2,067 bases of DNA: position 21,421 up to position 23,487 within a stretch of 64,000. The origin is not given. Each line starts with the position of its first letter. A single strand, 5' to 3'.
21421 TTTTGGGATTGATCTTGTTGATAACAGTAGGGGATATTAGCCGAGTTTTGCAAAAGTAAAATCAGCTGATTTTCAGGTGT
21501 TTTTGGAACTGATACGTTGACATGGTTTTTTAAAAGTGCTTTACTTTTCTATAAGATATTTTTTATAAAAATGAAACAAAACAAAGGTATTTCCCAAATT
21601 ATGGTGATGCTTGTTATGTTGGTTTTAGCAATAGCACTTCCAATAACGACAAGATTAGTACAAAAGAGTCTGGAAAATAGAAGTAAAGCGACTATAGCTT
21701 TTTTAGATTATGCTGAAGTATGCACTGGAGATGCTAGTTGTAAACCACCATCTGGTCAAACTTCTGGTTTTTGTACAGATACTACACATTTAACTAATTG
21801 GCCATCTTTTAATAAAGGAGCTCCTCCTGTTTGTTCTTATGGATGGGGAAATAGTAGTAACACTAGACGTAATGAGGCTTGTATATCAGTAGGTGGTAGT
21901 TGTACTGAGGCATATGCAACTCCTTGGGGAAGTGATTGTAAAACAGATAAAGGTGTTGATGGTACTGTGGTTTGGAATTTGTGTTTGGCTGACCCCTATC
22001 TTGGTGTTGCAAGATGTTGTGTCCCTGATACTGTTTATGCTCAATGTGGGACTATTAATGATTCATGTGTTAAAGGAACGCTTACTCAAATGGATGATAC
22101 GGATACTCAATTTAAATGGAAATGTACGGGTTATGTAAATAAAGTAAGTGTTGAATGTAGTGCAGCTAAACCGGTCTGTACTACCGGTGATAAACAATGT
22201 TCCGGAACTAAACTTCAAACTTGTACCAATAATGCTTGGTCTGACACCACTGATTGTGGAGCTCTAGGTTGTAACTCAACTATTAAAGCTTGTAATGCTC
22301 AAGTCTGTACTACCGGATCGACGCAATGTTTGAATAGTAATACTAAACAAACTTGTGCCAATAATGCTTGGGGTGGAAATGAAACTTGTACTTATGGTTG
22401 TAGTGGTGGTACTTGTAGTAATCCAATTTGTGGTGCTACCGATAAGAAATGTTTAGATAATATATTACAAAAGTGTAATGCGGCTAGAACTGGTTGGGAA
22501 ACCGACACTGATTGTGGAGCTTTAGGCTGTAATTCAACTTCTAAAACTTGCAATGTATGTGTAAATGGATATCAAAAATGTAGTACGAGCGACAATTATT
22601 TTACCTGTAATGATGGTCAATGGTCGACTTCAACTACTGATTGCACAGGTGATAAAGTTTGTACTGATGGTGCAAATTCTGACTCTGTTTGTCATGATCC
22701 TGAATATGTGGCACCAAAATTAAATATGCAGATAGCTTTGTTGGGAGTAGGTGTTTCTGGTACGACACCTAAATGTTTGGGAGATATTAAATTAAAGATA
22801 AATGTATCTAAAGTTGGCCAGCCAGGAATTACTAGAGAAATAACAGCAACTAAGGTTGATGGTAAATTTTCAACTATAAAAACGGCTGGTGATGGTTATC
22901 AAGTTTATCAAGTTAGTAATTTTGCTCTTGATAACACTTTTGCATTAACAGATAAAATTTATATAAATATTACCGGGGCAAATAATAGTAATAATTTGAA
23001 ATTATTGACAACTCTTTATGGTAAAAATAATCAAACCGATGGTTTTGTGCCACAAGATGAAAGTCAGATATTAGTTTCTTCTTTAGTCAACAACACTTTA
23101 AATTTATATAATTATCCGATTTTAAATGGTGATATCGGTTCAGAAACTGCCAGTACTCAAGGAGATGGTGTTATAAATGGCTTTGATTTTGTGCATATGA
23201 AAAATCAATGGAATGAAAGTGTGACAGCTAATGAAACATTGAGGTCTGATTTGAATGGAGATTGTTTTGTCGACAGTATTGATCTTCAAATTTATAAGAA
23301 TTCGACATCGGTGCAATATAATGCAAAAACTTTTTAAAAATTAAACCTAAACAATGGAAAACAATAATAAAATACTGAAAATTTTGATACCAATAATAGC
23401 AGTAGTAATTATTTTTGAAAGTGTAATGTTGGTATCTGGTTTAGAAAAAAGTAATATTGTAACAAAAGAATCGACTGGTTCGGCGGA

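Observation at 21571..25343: Putative cohesin-dockerin (cellulosome-like) cell-surface docking module in a CPR-like genome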

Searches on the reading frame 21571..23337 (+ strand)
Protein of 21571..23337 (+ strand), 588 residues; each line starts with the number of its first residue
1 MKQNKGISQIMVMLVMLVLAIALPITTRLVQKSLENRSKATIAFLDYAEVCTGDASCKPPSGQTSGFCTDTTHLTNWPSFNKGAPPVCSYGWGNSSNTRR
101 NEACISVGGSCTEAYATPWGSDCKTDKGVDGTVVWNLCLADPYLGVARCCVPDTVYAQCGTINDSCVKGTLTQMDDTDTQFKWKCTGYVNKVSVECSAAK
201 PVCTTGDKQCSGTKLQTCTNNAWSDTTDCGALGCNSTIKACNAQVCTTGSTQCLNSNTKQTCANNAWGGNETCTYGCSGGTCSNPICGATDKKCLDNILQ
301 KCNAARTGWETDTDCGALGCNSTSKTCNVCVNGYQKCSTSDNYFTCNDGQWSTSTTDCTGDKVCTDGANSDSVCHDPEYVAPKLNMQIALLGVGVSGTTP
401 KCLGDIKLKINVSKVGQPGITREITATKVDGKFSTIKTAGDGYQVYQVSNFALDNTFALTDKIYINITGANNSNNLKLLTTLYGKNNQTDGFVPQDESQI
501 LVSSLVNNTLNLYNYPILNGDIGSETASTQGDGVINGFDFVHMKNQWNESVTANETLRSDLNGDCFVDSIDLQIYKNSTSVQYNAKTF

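Call 3: search_protein_families(library=pfam, proteins=[window:21571-23337:+], max_evalue=1)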
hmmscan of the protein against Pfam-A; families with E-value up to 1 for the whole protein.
window:21571-23337:+ (588 aa): 1 family
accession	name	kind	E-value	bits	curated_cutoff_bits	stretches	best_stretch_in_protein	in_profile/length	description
PF00404.24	Dockerin_1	-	9.5e-08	32.6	22.9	1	531-577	6-54/57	Dockerin type I domain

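Call 4: search_protein_families(library=ncbifam, proteins=[window:21571-23337:+], max_evalue=1)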
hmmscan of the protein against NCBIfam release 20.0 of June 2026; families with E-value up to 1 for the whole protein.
window:21571-23337:+ (588 aa): 0 families

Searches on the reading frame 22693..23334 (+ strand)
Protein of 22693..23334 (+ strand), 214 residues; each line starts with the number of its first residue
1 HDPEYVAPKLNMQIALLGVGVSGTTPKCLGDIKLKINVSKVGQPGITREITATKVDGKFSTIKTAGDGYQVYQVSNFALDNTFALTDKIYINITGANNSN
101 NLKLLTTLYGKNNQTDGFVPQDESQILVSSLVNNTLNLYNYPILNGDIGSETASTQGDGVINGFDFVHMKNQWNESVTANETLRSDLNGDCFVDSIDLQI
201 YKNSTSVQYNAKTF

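Call 37: find_homologous_proteins(query=window:22693-23334:+)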
Query window:22693-23334:+ (214 aa): 2 proteins with E <= 0.001 among 435 candidates.
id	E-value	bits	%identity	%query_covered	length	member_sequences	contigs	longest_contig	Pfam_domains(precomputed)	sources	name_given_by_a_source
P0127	6.3e-82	292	67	98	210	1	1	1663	PF00404.25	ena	-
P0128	1.0e-51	194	52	99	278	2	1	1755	PF00404.25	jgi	jgi:hypothetical protein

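Call 42: search_solved_structures(query=A3, max_evalue=1, show_alignments=1)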
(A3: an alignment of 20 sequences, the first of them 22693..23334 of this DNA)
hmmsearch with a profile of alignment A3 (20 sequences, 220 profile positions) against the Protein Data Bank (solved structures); distinct sequences matched with E-value up to 1: 30.
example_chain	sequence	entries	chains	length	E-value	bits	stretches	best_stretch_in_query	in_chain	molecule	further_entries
4fl4_A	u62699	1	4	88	4.1e-11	46.1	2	152-213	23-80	Glycoside hydrolase family 9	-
8x39_A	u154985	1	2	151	3.1e-09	40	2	152-212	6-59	Serine protease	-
8x3a_A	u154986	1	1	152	3.2e-09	40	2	152-212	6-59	Serine protease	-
2mte_A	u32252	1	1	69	4.2e-08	36.3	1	150-214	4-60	Cellulose 1,4-beta-cellobiosidase (reducing end) CelS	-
1daq_A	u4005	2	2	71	4.4e-08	36.2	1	150-214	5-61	ENDOGLUCANASE SS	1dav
2ccl_B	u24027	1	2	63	5.3e-08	35.9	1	149-211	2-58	ENDO-1,4-BETA-XYLANASE Y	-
1ohz_B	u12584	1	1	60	6.1e-08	35.8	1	152-211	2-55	ENDO-1,4-BETA-XYLANASE Y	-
4cj0_A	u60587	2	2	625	1.7e-07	34.3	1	149-213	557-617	ENDOGLUCANASE D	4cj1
1clc_A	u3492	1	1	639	1.8e-07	34.2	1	149-213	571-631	ENDOGLUCANASE CELD; EC: 3.2.1.4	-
8zvk_A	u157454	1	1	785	9.4e-07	31.9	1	143-216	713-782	AaBgIC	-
5nrk_B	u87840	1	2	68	1.5e-06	31.2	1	152-210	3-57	DocCel5: Type I dockerin repeat domain from A. cellulolyticus family 5 endoglucanase WP_01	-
2y3n_B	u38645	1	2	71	1.5e-06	31.2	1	150-211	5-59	CELLULOSOMAL FAMILY-48 PROCESSIVE GLYCOSIDE HYDROLASE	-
2yik_A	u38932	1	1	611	2.3e-06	30.6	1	149-212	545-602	ENDOGLUCANASE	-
5nrm_B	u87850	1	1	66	5.7e-06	29.3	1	152-210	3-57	DocCel5: Type I dockerin repeat domain from A. cellulolyticus family 5 endoglucanase WP_01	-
6kg9_A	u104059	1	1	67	1.2e-05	28.3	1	152-212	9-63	And cellulose-binding endoglucanase family 9 CelL ortholog dockerin domain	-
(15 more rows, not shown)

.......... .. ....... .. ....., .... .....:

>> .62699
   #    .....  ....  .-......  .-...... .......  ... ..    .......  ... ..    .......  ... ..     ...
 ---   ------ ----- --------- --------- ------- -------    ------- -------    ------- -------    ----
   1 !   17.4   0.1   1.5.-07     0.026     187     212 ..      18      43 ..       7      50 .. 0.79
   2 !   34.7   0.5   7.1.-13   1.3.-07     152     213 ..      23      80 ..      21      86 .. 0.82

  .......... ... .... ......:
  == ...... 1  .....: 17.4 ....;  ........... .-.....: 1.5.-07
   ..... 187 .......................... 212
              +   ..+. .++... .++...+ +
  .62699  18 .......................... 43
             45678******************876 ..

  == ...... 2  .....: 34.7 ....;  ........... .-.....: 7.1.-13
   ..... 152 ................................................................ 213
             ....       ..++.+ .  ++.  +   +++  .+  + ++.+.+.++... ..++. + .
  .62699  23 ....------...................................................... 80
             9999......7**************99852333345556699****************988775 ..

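Call 54: predict_structure(alignment_id=A4)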
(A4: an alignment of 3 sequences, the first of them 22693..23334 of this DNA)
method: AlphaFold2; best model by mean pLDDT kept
length: 214 residues; sequences in the alignment: 3
mean_pLDDT: 46.8   pTM: 0.50
mean pLDDT of the five models: 46.8, 45.7, 42.9, 39.4, 38.4
residues with pLDDT >= 90: 0; 70-90: 38; 50-70: 50; < 50: 126
segments of 3 or more residues with pLDDT < 50: 1-3, 19-29, 61-67, 97-125, 139-214
pLDDT, mean of each block of 10 residues (from residue 1): 58 58 38 71 78 67 48 75 73 54 37 32 50 55 32 29 28 30 27 25 25 26
secondary structure, 60 per line:
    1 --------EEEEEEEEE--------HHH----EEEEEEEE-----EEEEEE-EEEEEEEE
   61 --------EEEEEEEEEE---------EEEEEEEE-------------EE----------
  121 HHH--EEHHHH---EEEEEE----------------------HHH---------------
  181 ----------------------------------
elements in order: E9-17 E33-40 E46-51 E53-60 E69-78 E88-95 H128-131 E135-140
